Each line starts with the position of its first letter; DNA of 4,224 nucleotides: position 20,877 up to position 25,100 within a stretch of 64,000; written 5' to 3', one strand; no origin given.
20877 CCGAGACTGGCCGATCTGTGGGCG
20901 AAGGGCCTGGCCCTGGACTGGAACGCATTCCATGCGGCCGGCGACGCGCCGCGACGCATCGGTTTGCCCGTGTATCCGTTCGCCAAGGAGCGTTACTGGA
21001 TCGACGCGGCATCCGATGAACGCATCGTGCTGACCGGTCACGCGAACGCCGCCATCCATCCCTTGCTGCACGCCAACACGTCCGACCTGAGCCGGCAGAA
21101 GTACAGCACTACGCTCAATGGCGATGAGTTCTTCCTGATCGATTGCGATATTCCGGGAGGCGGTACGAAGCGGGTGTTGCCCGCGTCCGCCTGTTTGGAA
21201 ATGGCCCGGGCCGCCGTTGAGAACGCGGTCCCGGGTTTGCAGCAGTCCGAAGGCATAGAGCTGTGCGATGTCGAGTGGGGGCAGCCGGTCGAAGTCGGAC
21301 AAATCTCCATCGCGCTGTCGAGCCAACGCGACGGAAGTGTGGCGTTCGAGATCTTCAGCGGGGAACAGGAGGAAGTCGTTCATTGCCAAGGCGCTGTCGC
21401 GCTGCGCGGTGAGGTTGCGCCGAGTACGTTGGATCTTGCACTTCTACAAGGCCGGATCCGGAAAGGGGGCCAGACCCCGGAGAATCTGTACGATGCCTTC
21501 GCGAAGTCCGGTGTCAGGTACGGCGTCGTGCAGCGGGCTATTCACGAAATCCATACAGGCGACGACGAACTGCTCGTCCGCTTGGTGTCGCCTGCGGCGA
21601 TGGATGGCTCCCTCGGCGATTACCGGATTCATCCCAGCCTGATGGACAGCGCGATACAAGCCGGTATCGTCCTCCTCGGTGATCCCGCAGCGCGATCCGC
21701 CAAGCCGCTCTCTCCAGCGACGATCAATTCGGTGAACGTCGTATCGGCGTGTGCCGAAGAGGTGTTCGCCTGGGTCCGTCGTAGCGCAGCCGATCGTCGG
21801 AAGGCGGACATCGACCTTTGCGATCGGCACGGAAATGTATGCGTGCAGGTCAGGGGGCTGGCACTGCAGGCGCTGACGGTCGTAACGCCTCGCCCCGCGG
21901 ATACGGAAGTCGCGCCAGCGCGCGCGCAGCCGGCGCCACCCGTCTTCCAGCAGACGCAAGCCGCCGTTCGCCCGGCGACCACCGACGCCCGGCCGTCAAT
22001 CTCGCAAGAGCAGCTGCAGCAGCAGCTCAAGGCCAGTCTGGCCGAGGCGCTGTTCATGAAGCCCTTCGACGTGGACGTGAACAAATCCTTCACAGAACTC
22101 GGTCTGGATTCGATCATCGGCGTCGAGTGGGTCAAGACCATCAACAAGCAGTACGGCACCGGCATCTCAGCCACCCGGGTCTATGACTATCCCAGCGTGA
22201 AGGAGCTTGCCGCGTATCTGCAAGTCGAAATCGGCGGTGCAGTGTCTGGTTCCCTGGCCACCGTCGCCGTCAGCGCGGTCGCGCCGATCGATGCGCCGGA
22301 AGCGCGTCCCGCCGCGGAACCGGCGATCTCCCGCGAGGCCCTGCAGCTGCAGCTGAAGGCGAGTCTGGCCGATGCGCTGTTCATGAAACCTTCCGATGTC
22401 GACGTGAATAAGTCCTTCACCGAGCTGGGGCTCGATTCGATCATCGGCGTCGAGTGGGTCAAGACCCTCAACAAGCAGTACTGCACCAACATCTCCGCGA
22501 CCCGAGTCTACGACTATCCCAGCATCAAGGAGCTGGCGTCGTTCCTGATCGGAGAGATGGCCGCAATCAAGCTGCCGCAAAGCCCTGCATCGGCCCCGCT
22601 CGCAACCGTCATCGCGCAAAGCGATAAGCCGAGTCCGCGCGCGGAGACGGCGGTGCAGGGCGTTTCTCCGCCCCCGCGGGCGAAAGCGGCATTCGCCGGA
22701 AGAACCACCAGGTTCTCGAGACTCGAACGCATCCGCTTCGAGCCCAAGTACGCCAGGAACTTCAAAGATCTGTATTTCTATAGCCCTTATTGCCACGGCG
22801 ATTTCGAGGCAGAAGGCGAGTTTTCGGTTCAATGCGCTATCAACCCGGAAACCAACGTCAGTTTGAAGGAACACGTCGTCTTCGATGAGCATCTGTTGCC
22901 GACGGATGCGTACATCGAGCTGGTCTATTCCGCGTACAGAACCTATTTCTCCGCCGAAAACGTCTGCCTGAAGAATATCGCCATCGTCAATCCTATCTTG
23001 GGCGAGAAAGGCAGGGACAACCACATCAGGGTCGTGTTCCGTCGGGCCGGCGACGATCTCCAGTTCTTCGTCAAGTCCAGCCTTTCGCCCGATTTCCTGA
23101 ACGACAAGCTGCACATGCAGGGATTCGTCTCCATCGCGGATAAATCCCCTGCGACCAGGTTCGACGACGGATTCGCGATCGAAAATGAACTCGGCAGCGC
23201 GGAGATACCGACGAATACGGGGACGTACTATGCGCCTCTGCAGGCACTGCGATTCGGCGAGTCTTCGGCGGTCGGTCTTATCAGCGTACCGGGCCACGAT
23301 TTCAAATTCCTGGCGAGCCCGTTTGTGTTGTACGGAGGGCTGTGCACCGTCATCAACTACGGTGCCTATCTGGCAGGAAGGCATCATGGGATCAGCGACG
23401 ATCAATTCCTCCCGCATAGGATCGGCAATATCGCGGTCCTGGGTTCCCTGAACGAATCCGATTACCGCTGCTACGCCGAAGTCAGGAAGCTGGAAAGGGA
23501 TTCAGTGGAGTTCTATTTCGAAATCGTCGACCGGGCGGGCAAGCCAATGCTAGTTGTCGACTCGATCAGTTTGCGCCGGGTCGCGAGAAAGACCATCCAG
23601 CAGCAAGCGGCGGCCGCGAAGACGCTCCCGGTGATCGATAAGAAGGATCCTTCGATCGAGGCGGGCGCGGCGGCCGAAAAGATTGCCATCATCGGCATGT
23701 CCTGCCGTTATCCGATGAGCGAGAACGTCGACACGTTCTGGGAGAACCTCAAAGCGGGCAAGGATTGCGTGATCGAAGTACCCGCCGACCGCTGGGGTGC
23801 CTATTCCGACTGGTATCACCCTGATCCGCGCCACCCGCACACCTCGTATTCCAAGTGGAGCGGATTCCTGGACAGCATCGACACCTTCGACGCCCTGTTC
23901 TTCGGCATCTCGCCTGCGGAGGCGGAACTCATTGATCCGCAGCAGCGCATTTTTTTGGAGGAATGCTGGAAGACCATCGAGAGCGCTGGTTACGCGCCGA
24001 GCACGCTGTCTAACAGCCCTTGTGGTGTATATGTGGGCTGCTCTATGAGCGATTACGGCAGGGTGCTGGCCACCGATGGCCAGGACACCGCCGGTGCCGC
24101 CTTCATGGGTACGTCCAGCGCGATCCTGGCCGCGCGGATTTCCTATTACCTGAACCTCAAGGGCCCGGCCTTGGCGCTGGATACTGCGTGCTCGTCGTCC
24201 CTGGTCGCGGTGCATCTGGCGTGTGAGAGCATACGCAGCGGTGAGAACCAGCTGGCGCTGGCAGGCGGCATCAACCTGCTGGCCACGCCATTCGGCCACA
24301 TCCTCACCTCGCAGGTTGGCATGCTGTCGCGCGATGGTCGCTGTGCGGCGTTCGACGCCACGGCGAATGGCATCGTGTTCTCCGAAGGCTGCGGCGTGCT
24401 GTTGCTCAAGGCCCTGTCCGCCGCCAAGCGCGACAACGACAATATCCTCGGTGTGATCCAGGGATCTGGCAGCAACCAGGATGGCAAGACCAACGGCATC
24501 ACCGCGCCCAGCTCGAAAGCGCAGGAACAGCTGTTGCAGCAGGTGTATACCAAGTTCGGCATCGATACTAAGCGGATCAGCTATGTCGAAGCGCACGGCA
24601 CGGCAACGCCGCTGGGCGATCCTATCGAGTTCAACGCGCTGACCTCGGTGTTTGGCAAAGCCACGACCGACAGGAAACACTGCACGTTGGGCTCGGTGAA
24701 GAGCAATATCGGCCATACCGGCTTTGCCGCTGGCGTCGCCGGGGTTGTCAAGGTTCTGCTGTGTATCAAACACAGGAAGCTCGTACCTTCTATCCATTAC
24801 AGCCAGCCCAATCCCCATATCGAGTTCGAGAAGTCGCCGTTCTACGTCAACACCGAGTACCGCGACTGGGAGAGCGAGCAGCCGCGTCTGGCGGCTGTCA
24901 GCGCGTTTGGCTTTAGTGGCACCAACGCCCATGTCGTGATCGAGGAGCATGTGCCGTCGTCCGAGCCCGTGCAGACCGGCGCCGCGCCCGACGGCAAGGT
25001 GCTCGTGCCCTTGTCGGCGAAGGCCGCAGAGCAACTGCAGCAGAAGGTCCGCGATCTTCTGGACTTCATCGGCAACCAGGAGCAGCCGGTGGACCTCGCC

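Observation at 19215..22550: Consecutive beta-branching modules, the second without in-line ECH domains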

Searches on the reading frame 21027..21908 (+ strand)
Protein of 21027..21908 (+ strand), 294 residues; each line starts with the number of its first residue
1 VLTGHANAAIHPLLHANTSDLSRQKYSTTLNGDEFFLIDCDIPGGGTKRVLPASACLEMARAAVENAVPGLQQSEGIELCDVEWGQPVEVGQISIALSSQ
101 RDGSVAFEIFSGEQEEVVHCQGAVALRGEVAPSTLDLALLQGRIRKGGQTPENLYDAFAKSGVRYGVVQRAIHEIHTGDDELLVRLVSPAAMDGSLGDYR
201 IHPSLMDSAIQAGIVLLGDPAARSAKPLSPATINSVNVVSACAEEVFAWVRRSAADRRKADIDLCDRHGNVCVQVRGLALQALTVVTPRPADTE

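Call 15: search_protein_families(library=pfam, proteins=[window:21027-21900:+], max_evalue=0.1)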
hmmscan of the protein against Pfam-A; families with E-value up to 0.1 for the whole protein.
window:21027-21900:+ (291 aa): 2 families
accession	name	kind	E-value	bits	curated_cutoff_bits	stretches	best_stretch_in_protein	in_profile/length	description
PF14765.12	PS-DH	-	1.6e-23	83.5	23.7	1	150-286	18-162/166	Polyketide synthase dehydratase N-terminal domain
PF21089.3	PKS_DH_N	-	8.8e-16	58.2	27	1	11-111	1-102/103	Polyketide synthase dehydratase domain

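Call 75: search_solved_structures(query=window:21027-21908:+, max_evalue=0.001)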
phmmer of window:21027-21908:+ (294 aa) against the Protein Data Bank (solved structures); distinct sequences matched with E-value up to 0.001: 19.
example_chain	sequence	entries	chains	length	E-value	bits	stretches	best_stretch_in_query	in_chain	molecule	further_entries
7zmf_A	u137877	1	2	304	6.3e-48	166.6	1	8-289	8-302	Putative polyketide synthase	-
5hqw_A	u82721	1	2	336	1.2e-47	165.6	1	3-283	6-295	Putative polyketide synthase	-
5j6o_A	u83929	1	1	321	7.7e-47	163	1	8-283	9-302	Putative polyketide synthase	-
7zma_A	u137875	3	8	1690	1e-46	162.6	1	8-289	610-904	Putative polyketide synthase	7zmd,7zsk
8qk4_A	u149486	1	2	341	2.4e-45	158.1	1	8-284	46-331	Polyketide synthase PksJ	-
5il6_A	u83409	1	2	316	3.2e-23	85.5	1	9-285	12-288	Polyketide synthase/nonribosomal peptide synthetase hybrid RzxB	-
5hu7_A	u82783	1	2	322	9.5e-23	84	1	9-280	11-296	Putative polyketide synthase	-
5hst_A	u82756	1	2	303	1.2e-12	50.8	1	25-288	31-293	Polyketide synthase type I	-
3kg6_A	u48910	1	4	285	7e-12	48.3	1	50-281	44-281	CurF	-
5tz5_A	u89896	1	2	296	1.2e-10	44.3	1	48-284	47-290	CurK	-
3kg9_A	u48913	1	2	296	1.2e-10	44.3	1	48-284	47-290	CurK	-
5tz7_A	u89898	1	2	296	6e-10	42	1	48-284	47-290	CurK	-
9d2y_A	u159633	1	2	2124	4.2e-09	39.2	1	49-280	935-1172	Multifunctional mycocerosic acid synthase membrane-associated MAS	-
9d2z_A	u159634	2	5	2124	5.8e-09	38.7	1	49-280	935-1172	Mycocerosic acid synthase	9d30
5tz6_A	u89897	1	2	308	1.3e-07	34.3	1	117-278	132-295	CurJ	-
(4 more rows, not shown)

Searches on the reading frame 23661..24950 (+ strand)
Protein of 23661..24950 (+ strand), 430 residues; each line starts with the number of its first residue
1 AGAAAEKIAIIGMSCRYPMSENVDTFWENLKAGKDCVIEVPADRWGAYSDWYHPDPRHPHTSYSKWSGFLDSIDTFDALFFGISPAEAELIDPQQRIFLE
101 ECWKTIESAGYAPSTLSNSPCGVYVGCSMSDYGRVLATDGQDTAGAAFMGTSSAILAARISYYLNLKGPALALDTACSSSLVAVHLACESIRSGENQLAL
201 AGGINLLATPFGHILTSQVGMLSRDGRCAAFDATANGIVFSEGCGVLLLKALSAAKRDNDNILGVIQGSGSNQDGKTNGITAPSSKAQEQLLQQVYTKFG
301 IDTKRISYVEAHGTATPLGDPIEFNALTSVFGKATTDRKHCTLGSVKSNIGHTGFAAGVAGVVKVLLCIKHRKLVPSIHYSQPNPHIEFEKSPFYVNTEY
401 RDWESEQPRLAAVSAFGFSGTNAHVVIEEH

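Call 77: search_solved_structures(query=window:23661-24950:+, max_evalue=1e-110)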
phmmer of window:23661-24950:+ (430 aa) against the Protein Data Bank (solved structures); distinct sequences matched with E-value up to 1e-110: 26.
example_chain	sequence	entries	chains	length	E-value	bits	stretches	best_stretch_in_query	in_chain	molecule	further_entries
7zma_A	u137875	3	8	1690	3.2e-243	810.5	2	5-430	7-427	Putative polyketide synthase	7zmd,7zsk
5erf_A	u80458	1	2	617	1e-140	472.9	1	6-430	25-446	Polyketide synthase PksL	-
5eny_A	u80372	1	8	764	1.9e-140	471.9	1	6-430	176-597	Polyketide synthase PksL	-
5e5n_A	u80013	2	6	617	2.5e-139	468.3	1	6-430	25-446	Polyketide synthase PksL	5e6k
4mz0_A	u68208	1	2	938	2.6e-129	435.3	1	5-429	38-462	CurL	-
4z37_A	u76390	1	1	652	1.6e-125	422.8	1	4-430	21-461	Putative mixed polyketide synthase/non-ribosomal peptide synthetase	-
6mhk_A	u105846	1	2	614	7e-125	420.7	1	7-430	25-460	Polyketide synthase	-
7zm9_A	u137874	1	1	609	1.5e-121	409.7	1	6-430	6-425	Putative polyketide synthase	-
7zmc_A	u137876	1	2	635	3.1e-121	408.7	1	5-430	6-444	Putative polyketide synthase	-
5erb_A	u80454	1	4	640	1.2e-119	403.4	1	6-430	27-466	Polyketide synthase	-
4na1_A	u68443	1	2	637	4.4e-119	401.6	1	3-430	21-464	Polyketide synthase PksJ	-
7uwr_A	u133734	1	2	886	5.9e-118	397.9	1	6-429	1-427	Narbonolide/10-deoxymethynolide synthase PikA1, modules 1 and 2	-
4na2_A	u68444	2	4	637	1.4e-117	396.6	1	3-430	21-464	Polyketide synthase PksJ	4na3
7m7j_B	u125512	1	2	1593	2.7e-115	389.1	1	5-429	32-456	EryAI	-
7m7i_B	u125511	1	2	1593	2.7e-115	389.1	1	5-429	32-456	EryAI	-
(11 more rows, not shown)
